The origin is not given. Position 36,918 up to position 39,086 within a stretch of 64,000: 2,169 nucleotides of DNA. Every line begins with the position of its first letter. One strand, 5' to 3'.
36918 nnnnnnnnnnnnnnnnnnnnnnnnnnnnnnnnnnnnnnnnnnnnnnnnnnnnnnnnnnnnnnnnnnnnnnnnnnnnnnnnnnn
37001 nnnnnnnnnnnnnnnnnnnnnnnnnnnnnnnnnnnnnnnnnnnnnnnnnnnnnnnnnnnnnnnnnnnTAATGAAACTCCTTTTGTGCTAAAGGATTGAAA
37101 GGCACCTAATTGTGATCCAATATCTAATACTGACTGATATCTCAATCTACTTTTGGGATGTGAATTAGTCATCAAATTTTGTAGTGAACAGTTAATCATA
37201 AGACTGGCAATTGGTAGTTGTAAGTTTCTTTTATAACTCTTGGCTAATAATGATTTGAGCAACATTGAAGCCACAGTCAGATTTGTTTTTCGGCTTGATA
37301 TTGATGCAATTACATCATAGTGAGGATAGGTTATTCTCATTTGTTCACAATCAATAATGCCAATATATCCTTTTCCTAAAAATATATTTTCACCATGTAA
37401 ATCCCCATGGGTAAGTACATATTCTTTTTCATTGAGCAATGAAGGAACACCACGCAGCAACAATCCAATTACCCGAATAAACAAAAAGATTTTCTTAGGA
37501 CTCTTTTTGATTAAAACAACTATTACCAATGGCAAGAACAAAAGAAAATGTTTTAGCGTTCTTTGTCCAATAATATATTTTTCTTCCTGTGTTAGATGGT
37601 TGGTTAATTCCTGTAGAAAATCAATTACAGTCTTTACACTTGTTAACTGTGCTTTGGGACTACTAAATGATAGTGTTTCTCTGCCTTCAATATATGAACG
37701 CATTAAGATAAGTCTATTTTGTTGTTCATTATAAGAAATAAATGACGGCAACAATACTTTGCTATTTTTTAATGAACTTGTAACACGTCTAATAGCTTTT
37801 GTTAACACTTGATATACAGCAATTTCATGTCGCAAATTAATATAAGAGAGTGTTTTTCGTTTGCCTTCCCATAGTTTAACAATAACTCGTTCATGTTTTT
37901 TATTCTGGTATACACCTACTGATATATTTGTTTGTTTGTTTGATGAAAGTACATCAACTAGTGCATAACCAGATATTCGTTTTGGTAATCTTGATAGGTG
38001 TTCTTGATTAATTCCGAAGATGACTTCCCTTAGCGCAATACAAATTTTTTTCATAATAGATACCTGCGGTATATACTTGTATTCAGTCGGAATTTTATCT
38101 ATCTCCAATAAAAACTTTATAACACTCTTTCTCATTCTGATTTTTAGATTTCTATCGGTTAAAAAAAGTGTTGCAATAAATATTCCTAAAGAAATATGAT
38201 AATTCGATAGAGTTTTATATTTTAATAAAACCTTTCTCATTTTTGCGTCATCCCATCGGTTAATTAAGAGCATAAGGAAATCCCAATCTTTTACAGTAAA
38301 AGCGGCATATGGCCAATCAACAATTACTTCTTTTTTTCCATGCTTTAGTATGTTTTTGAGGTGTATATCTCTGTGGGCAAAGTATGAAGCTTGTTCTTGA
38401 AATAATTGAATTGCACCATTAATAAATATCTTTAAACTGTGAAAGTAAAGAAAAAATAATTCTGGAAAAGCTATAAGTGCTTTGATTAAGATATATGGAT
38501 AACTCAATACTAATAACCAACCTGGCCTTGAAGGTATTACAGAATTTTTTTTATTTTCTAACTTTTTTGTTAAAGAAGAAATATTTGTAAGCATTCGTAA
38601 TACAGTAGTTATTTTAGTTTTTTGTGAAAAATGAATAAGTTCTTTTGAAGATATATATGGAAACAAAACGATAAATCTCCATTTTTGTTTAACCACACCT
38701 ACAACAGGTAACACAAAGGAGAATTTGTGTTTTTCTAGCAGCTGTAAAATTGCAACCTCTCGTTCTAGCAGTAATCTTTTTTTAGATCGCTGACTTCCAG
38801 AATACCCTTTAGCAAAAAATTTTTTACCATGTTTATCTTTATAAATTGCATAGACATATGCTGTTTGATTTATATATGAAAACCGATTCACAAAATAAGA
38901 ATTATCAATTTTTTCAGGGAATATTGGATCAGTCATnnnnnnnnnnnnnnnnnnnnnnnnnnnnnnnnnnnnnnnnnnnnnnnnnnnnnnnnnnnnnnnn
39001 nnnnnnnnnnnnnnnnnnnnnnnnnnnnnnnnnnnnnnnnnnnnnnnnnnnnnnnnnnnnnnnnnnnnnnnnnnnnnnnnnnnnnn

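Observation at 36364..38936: Methyltransferase plus tandem kinase-like protein: a possible split WbdD-like glycan chain terminator, or a new glycan phosphorylation module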

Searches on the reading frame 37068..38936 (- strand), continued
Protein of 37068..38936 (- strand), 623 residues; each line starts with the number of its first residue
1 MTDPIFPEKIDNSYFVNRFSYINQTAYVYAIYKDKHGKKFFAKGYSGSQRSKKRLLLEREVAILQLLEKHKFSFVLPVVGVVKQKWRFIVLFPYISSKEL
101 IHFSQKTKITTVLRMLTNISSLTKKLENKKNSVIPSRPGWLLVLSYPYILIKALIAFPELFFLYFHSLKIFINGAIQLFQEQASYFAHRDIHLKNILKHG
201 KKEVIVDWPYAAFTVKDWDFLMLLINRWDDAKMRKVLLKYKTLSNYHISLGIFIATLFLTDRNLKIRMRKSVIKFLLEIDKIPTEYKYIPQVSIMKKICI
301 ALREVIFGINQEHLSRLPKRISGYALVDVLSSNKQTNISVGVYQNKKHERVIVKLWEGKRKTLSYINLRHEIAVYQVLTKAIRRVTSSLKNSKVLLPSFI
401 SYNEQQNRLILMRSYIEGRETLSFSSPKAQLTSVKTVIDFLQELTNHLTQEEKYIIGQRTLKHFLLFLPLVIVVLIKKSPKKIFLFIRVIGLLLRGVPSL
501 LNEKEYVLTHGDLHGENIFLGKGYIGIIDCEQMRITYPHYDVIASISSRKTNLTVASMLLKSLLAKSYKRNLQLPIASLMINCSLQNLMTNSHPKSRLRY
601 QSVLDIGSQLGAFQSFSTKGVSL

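Call 59: search_protein_families(library=pfam, proteins=[P0171, P0268], max_evalue=1)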
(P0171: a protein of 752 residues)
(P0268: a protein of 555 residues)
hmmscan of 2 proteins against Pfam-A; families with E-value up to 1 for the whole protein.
P0171 (752 aa): 2 families
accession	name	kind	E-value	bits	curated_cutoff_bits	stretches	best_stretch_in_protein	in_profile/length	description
PF01636.29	APH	-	1.8e-06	28.3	23.2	1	509-690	37-213/239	Phosphotransferase enzyme family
PF01943.22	Polysacc_synt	-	0.0016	18.4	28.2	1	21-265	6-245/274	Polysaccharide biosynthesis protein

P0268 (555 aa): 11 families
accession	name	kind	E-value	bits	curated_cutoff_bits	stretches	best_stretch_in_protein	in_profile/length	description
PF08241.18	Methyltransf_11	-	1.4e-08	35.7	21.2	1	406-473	19-94/95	Methyltransferase domain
PF01636.29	APH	-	6.7e-07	29.8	23.2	1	188-247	159-216/239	Phosphotransferase enzyme family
PF13489.12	Methyltransf_23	-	1.4e-06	28.6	27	1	430-477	77-119/164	Methyltransferase domain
PF01209.24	Ubie_methyltran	-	0.00016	21.5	20.1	1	435-495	112-172/233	ubiE/COQ5 methyltransferase family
PF13649.12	Methyltransf_25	-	0.00059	20.9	27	1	426-470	52-97/97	Methyltransferase domain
PF08242.18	Methyltransf_12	-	0.0015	19.7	30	1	433-472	59-98/98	Methyltransferase domain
PF00069.31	Pkinase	-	0.0054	16.6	31.7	1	197-225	114-143/263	Protein kinase domain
PF19974.5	TCAD9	-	0.021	14.4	40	1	193-225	293-322/429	Ternary complex associated domain 9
PF01163.29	RIO1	-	0.024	14.7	22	1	199-225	123-149/187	RIO domain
PF13847.12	Methyltransf_31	-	0.028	14.5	27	1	430-478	61-113/145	Methyltransferase domain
PF07714.23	PK_Tyr_Ser-Thr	-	0.13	11.9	23.1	1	199-225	120-147/258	Protein tyrosine and serine/threonine kinase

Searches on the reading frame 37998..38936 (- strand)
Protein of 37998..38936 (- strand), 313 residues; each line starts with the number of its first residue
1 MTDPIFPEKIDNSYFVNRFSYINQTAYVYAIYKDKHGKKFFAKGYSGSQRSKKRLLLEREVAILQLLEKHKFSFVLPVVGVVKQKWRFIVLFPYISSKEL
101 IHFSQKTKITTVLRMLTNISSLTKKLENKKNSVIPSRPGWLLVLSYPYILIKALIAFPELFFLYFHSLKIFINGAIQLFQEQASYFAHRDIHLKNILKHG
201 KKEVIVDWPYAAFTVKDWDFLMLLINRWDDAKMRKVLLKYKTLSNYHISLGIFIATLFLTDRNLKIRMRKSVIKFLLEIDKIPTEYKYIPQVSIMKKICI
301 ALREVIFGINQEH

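Call 18: search_protein_families(library=pfam, proteins=[window:37998-38936:-], max_evalue=1)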
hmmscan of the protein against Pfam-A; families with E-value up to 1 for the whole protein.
seq(313 aa): 3 families
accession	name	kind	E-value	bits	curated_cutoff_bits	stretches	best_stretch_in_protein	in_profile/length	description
PF01636.29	APH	-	5.3e-06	26.8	23.2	1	181-235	165-223/239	Phosphotransferase enzyme family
PF00069.31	Pkinase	-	0.00098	19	31.7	1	26-109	13-94/263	Protein kinase domain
PF01633.27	Choline_kinase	-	0.0036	17.1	29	1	183-227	161-207/300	Choline/ethanolamine kinase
